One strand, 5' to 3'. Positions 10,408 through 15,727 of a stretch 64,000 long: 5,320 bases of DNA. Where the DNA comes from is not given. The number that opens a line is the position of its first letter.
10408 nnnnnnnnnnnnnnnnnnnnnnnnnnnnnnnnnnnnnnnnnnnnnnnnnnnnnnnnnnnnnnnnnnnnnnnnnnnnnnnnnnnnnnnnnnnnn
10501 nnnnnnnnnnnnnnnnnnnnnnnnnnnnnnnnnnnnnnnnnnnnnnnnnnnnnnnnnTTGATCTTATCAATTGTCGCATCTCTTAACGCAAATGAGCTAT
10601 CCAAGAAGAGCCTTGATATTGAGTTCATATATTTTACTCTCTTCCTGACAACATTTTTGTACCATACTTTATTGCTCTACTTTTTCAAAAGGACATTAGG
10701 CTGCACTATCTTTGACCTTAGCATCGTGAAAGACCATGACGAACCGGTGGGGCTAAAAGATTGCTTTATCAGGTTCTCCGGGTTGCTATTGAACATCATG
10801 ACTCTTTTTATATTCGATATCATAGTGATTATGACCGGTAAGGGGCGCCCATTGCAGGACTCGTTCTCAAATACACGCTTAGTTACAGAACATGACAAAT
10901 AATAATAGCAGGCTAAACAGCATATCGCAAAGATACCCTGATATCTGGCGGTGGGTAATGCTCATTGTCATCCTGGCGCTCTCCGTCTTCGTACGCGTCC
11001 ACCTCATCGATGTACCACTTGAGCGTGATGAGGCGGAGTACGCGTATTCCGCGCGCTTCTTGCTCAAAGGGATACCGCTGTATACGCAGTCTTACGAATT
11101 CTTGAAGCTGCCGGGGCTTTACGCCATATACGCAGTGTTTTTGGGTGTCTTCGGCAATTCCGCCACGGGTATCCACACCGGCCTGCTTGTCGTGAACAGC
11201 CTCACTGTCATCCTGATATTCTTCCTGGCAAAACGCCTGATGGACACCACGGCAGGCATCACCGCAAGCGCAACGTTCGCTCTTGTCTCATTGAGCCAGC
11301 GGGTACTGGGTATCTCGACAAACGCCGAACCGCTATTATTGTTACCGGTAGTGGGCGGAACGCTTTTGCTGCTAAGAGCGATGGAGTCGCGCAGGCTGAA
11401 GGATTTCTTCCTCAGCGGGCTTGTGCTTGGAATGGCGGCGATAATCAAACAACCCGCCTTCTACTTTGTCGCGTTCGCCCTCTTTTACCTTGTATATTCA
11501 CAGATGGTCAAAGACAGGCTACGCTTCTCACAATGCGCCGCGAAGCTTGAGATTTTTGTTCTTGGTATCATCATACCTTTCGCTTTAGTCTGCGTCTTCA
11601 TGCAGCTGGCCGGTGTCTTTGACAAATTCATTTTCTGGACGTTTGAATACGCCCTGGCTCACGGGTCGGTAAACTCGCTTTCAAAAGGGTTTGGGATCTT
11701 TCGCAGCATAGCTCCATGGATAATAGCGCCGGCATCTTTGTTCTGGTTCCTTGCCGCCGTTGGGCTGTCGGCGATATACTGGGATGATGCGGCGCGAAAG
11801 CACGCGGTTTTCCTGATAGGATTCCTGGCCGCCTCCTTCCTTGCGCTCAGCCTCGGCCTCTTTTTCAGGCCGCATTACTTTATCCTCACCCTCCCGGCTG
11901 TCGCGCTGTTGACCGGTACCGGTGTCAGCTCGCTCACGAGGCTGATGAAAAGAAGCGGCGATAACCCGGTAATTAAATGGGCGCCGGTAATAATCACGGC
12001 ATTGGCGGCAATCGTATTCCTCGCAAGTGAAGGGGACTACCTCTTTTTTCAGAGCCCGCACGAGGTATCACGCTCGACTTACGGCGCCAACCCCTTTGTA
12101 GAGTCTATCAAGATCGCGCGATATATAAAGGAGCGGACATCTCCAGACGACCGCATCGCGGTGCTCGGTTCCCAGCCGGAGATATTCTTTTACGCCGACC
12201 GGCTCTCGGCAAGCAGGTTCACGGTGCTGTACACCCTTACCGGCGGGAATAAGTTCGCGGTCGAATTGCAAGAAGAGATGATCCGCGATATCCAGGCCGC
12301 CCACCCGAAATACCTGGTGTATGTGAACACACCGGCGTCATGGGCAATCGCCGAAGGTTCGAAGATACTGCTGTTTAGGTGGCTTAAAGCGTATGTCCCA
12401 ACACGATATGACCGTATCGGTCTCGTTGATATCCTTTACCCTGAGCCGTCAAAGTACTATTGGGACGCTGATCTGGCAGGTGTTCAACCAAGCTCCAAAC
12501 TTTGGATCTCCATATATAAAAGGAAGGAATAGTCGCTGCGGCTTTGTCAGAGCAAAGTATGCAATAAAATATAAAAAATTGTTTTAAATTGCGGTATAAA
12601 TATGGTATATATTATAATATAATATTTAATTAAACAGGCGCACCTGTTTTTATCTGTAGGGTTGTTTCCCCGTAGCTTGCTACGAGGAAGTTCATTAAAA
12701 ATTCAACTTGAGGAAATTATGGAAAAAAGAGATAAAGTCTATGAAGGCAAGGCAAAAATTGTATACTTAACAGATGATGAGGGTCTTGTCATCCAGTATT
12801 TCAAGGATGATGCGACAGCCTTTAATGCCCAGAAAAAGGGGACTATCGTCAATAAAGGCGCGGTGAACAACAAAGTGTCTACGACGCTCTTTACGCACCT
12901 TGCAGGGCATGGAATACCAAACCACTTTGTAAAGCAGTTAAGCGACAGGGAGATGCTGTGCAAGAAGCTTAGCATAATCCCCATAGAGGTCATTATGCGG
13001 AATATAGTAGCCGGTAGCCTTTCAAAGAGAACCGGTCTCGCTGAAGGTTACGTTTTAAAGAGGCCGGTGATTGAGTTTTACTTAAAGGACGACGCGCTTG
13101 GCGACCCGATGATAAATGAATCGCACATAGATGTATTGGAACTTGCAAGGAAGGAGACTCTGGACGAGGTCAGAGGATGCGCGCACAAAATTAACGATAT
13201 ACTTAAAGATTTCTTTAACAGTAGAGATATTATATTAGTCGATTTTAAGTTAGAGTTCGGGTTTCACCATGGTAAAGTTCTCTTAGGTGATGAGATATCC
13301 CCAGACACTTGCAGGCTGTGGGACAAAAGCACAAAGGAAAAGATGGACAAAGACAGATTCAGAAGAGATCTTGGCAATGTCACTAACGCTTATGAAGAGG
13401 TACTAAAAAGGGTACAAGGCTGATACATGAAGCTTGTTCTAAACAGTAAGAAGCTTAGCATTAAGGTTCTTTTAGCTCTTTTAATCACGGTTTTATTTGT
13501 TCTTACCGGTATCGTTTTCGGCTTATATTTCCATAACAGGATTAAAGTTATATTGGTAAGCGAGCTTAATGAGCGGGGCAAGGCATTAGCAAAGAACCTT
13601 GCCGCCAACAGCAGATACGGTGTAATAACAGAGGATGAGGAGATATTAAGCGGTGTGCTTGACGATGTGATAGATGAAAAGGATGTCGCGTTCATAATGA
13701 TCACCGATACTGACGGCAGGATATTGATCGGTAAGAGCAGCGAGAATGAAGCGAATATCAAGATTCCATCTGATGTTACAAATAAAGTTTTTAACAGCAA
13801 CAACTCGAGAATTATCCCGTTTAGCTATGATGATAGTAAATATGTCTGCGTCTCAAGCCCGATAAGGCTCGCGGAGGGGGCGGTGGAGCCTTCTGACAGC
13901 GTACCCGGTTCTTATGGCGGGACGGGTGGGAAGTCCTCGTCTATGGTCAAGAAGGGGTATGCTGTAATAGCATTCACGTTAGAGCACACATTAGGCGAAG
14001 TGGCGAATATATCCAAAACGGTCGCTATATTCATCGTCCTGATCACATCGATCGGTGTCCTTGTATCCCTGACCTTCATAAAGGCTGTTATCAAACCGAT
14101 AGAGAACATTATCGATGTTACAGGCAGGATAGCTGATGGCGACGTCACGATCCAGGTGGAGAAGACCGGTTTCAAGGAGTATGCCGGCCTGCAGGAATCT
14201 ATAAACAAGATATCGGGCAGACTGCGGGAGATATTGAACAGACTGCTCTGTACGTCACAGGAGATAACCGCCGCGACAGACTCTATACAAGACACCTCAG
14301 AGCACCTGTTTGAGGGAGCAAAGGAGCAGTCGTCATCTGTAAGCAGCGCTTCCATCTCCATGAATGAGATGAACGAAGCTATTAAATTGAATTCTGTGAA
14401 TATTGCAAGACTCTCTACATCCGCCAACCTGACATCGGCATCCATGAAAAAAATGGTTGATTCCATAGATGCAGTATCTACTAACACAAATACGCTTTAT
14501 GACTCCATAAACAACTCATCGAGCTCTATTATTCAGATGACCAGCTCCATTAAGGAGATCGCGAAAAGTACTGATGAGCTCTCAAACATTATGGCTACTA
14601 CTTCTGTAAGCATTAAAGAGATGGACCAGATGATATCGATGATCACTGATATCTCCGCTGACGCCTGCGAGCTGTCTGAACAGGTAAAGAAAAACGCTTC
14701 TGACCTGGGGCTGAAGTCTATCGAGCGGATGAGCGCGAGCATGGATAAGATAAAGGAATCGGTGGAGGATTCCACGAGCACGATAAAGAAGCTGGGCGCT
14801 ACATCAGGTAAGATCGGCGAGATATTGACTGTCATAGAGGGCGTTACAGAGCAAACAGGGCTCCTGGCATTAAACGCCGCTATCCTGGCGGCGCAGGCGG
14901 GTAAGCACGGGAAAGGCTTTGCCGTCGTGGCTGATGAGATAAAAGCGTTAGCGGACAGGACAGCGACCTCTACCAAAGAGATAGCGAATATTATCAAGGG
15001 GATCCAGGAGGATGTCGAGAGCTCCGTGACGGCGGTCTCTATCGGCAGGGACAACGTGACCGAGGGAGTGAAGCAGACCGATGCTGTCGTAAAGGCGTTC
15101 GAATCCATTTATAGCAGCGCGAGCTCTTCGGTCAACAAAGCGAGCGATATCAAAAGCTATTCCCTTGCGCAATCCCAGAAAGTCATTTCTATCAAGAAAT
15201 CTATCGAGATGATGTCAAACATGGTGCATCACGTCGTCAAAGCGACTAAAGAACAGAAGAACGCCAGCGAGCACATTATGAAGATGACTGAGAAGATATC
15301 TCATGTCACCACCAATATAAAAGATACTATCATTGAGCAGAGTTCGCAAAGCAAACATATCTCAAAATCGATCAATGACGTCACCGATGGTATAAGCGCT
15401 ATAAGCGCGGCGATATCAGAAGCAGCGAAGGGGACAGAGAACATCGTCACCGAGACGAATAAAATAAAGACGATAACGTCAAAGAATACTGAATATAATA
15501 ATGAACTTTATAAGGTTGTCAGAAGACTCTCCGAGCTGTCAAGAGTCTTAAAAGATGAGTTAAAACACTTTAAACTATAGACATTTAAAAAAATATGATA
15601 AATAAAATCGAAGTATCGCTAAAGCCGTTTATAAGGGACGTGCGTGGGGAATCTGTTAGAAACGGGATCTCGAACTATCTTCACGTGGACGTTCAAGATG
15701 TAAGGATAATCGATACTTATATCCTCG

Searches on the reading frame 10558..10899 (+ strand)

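Call 48: search_protein_families(library=pfam, max_evalue=0.00001, proteins=[window:10558-10899:+])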
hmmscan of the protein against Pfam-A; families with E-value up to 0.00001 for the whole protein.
window:10558-10899:+ (114 aa): 1 family
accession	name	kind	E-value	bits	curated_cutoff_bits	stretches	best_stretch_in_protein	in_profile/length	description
PF06271.18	RDD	-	2.8e-09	37.8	24.1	1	8-104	35-136/137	RDD family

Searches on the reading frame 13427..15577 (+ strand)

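Call 79: search_protein_families(library=pfam, max_evalue=0.001, proteins=[window:13427-15577:+])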
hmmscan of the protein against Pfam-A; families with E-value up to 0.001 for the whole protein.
window:13427-15577:+ (717 aa): 4 families
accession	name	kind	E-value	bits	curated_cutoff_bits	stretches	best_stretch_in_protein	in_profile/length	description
PF00015.26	MCPsignal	-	7.6e-36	124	34.6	1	416-599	3-171/172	Methyl-accepting chemotaxis protein (MCP) signalling domain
PF00672.30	HAMP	-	1.6e-05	25.6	25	0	217-268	2-53/53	HAMP domain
PF09984.15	sCache_4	-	0.00038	20.7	22.1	1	45-118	9-85/145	Single cache domain 4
PF20155.4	TMP_3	-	0.00089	19.5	41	0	357-408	6-57/192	Tape measure protein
